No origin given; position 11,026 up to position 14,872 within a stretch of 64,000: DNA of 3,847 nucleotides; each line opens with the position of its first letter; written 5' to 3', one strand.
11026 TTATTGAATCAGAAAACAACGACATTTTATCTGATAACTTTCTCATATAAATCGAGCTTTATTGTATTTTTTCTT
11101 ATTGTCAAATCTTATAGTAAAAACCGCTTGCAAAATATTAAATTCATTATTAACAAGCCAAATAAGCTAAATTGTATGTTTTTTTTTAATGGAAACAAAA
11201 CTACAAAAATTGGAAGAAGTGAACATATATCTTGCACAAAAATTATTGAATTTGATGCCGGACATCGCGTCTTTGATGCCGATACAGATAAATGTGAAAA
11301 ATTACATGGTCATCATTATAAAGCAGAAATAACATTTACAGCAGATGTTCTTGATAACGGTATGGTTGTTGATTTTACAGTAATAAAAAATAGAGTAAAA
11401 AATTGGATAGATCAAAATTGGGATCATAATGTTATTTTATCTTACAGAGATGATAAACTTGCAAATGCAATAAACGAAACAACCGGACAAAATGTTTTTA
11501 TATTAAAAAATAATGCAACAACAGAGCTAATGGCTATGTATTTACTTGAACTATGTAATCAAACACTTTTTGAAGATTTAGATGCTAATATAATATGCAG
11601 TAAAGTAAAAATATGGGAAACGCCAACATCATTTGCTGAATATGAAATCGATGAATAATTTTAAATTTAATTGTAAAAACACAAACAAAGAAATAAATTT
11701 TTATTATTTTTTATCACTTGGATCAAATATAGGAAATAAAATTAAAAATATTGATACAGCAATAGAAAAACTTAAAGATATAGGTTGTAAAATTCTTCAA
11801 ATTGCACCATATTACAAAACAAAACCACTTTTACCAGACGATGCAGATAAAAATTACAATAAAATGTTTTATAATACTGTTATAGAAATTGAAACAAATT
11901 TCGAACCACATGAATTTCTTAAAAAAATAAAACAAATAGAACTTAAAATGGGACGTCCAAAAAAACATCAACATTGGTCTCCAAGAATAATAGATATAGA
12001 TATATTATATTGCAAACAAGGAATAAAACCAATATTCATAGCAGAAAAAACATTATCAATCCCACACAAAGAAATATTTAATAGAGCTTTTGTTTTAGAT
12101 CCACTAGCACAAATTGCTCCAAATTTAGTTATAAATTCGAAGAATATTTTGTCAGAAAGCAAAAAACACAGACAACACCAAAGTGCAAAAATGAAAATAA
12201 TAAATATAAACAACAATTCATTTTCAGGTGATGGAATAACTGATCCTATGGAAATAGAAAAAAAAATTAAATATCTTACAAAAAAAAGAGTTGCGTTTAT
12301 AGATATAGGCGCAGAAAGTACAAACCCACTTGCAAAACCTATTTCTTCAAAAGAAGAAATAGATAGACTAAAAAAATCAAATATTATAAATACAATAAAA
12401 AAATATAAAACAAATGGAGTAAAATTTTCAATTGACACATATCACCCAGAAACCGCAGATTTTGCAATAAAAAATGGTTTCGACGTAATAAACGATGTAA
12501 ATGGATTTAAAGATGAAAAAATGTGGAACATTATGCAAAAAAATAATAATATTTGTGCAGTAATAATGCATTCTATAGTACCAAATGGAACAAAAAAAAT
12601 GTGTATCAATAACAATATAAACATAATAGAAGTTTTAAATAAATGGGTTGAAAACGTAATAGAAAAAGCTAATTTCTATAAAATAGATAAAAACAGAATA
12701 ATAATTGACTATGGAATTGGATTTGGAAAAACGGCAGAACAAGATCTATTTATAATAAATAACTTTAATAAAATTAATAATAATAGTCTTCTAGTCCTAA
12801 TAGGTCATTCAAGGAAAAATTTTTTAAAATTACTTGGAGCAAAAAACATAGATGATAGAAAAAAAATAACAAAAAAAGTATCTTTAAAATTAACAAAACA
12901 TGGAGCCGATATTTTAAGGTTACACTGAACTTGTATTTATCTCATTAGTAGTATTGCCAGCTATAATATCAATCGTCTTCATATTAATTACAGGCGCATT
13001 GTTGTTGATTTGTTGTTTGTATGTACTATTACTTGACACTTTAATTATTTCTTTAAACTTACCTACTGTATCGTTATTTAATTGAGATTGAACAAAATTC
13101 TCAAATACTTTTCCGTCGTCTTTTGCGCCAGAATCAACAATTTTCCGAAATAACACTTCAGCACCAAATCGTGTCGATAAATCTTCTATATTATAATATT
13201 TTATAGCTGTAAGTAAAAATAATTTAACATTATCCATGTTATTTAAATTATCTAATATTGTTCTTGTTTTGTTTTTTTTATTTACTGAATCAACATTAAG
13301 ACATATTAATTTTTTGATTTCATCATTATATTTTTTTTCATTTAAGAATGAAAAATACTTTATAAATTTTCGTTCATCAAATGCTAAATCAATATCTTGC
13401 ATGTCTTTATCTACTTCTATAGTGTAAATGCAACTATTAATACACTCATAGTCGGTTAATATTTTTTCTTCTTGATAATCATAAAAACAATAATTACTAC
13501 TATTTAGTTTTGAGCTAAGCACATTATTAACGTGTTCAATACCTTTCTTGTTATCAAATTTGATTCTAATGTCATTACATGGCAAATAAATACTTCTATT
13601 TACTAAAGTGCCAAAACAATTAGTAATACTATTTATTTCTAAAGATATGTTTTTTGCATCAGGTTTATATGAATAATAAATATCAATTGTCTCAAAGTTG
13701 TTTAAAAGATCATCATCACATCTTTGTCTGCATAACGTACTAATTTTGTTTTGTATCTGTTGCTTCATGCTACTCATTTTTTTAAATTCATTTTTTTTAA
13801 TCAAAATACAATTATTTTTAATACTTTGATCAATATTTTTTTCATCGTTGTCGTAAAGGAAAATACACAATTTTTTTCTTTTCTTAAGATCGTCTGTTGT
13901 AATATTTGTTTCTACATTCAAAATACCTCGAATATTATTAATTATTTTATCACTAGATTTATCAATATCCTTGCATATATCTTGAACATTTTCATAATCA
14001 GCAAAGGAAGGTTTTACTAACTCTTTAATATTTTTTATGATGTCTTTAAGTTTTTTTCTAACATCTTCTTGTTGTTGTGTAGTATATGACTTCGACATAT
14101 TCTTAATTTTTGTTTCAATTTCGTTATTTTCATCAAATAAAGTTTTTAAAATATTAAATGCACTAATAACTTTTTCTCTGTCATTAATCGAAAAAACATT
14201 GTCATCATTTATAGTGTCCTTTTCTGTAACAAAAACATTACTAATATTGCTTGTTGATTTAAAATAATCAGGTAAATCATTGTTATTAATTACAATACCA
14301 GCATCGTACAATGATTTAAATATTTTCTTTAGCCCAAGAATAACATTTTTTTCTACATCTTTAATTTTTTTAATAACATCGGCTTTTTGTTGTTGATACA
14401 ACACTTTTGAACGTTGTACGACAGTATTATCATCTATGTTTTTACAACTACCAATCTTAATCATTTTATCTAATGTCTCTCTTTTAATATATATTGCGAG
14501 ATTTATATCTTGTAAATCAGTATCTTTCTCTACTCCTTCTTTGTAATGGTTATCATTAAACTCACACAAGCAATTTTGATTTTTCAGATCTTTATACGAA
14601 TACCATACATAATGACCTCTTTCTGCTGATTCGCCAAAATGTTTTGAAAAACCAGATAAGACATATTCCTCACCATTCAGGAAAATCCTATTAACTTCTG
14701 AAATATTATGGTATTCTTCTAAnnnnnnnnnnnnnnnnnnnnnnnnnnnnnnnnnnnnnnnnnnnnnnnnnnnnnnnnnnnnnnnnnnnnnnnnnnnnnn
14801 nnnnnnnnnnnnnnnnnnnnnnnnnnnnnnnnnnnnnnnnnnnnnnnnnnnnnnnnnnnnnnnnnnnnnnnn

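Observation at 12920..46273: Single 33.35-kb ORF encoding an 11,117-aa protein occupies half the window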

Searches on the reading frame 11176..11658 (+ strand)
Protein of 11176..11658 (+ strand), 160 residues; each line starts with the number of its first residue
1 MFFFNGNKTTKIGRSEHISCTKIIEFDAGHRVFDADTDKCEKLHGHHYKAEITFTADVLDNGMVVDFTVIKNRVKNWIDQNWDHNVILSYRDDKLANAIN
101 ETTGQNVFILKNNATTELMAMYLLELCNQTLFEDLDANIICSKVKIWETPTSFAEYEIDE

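Call 40: find_encoding_contigs(protein=window:11176-11658:+, flank=10000, max_places=10)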
Protein window:11176-11658:+ (160 aa): 4 contigs read that carry it; 1 place shown.
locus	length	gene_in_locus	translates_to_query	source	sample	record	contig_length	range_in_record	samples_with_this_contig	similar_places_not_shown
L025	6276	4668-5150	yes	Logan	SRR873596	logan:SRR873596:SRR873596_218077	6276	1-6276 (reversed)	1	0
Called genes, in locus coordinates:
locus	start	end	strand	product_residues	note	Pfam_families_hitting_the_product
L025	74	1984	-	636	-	-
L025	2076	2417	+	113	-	PF12728:HTH_17 (faint), PF13411:MerR_1, PF00376:MerR (weak)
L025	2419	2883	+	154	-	PF01327:Pep_deformylase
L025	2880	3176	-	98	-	-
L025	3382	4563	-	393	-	PF00155:Aminotran_1_2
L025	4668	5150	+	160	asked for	PF01242:PTPS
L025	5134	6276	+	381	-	?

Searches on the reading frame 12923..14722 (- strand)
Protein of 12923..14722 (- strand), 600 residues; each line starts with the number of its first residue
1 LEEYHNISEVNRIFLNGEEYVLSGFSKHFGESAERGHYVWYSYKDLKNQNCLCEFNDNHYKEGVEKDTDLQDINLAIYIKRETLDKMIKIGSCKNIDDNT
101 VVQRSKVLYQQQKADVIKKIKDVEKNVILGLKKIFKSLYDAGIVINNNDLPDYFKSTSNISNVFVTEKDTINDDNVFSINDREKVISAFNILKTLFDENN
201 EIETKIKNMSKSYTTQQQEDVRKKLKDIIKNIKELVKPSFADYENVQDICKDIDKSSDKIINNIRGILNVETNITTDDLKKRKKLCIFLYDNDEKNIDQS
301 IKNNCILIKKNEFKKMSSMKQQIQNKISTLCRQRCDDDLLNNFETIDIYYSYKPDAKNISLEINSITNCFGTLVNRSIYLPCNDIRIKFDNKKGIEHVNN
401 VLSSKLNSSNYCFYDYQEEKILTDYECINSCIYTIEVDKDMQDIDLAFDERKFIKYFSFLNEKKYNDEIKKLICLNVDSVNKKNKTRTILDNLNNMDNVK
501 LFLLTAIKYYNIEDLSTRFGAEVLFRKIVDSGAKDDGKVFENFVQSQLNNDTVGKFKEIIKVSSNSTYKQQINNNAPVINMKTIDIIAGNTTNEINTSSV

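Call 65: search_protein_families(library=pfam, proteins=[window:12923-14722:-], max_evalue=0.1)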
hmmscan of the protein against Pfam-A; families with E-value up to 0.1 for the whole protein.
window:12923-14722:- (600 aa): 1 family
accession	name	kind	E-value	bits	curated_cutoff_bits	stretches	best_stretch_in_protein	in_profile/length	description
PF22427.2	SMMA_C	-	0.023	15.1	26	1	263-307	21-65/78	Maltogenic amylase, C-terminal domain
